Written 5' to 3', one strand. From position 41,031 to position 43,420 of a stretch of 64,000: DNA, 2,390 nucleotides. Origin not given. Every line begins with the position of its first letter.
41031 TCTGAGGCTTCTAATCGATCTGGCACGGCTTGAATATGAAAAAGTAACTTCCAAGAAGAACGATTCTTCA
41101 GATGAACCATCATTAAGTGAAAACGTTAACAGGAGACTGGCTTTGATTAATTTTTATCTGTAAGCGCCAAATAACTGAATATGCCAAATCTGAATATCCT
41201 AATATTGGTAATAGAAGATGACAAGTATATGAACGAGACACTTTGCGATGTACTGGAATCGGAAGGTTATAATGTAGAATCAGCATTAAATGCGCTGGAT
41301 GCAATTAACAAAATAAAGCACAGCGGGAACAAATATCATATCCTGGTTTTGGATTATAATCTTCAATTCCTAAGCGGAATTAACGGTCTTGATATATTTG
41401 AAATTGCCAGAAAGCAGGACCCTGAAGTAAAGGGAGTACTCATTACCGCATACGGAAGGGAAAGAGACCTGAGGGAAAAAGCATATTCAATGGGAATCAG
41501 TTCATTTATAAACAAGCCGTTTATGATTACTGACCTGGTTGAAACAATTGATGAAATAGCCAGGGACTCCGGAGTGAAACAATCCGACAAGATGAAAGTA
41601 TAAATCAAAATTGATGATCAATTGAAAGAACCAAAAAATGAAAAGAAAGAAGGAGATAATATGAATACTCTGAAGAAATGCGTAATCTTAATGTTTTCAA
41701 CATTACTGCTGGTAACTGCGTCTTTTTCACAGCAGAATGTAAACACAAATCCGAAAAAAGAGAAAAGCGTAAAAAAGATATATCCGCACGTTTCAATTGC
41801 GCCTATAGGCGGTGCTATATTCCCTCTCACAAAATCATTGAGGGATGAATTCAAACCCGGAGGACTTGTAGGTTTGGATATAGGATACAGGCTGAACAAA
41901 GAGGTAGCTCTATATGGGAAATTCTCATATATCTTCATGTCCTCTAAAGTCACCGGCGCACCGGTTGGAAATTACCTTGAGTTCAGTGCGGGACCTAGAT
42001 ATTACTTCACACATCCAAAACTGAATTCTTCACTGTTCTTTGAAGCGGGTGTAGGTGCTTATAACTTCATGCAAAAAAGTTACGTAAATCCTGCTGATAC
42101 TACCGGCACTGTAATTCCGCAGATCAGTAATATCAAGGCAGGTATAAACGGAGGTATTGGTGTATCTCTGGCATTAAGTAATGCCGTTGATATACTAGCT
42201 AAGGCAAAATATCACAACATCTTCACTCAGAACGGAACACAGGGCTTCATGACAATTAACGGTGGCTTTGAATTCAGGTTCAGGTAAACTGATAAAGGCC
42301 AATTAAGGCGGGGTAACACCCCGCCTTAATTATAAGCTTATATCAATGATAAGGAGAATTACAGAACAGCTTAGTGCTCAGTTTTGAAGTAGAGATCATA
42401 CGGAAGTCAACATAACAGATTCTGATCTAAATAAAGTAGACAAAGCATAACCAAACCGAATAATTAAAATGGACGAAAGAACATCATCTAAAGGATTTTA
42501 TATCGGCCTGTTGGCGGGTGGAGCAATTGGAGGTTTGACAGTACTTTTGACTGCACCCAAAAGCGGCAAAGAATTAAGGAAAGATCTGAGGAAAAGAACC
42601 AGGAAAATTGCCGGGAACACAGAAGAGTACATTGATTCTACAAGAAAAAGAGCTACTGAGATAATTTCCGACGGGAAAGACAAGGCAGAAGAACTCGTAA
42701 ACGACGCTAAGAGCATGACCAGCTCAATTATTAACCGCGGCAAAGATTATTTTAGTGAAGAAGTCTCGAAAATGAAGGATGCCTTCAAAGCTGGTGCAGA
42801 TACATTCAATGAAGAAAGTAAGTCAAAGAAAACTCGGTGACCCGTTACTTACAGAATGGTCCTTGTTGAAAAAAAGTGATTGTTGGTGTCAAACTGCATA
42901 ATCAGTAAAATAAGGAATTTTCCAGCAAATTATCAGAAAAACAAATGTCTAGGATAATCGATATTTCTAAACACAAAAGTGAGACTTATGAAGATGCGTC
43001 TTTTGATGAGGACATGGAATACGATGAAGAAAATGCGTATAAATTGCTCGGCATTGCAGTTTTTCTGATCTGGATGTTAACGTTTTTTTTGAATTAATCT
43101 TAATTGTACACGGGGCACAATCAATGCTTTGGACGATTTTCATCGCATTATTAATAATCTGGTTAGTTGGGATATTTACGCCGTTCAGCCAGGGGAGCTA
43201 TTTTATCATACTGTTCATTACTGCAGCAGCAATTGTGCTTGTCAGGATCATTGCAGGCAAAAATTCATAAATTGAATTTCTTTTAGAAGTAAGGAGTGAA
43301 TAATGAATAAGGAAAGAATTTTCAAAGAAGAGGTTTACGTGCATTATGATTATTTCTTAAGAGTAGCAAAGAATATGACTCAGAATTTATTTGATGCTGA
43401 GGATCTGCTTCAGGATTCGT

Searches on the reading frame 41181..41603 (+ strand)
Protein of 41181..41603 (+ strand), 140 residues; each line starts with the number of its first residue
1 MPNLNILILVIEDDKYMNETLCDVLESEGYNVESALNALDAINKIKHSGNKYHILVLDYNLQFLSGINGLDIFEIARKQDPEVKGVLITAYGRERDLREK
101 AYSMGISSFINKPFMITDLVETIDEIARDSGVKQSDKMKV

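Call 4: search_protein_families(library=pfam, proteins=[window:41181-41603:+])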
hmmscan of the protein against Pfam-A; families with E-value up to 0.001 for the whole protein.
window:41181-41603:+ (140 aa): 1 family
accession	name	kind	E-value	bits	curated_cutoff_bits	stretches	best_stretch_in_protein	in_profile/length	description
PF00072.30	Response_reg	-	2.4e-18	66.8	30.2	1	8-123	1-110/111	Response regulator receiver domain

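Call 56: search_protein_families(library=ncbifam, proteins=[window:41181-41603:+], max_evalue=0.001)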
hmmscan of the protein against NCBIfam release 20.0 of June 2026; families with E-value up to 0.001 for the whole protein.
window:41181-41603:+ (140 aa): 73 families (the best 25 are shown)
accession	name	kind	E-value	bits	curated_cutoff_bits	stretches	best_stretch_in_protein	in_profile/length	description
NF051870.1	NAssimRespRegNtrX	equivalog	3e-14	52.8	600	1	8-128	4-120/452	nitrogen assimilation response regulator NtrX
NF053854.1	RespRegPhoBBctds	equivalog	4.3e-14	52.4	270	1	8-134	1-122/225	two-component system response regulator PhoB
NF007005.1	PRK09468.1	equivalog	6.7e-13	48.6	331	1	8-130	6-122/237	osmolarity response regulator transcription factor OmpR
TIGR02154.1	PhoB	equivalog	8.1e-13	48.2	296.2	1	7-137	4-130/226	phosphate regulon transcriptional regulator PhoB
NF046022.1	RespRegCpdRBruc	equivalog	1.7e-12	47.4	180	1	7-126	3-116/120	cell cycle two-component system response regulator CpdR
NF041734.1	resp_reg_RppA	equivalog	3.6e-12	46.1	250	1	8-140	3-131/229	two-component system response regulator RppA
TIGR01387.1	cztR_silR_copR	subfamily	4.2e-12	46.2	279.2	1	8-139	1-126/218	heavy metal response regulator transcription factor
NF045991.1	RespRegCtrARhodob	equivalog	2.9e-11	43.6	350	1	8-131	3-120/224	response regulator transcription factor CtrA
NF051850.1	RespRegRprY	equivalog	4.9e-11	42.5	370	1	6-138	5-131/234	response regulator transcription factor RprY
NF007928.2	PRK10643.1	equivalog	9.6e-11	41.7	330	1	8-130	3-119/216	two-component system response regulator PmrA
NF041367.1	CheY_Halo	equivalog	1.8e-10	41.2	200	1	8-126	1-113/114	chemotaxis protein CheY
NF040689.1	MtrAB_MtrA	equivalog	2.1e-10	40.3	300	1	8-139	1-125/219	MtrAB system response regulator MtrA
NF010076.0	PRK13557.1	subfamily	2.7e-10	39.3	631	1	7-126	417-532/540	histidine kinase famiy protein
NF052313.1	T9SS_RR_PorX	equivalog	2.9e-10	39.6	300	1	8-126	3-115/513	T9SS response regulator signal transducer PorX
NF033791.1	ActR_PrrA_rreg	equivalog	3.2e-10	40.3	250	1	8-126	4-116/173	ActR/PrrA/RegA family redox response regulator transcription factor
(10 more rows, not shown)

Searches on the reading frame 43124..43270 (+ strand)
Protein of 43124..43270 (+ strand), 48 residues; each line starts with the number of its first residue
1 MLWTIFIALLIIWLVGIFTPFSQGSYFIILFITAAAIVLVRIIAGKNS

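Call 45: search_protein_families(library=pfam, proteins=[window:43124-43270:+], max_evalue=0.01)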
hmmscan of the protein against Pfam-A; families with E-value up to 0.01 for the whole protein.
window:43124-43270:+ (48 aa): 1 family
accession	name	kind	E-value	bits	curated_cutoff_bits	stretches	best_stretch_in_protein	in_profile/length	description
PF18919.5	DUF5670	-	2.8e-05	24.5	23.5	1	1-43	1-42/43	Family of unknown function (DUF5670)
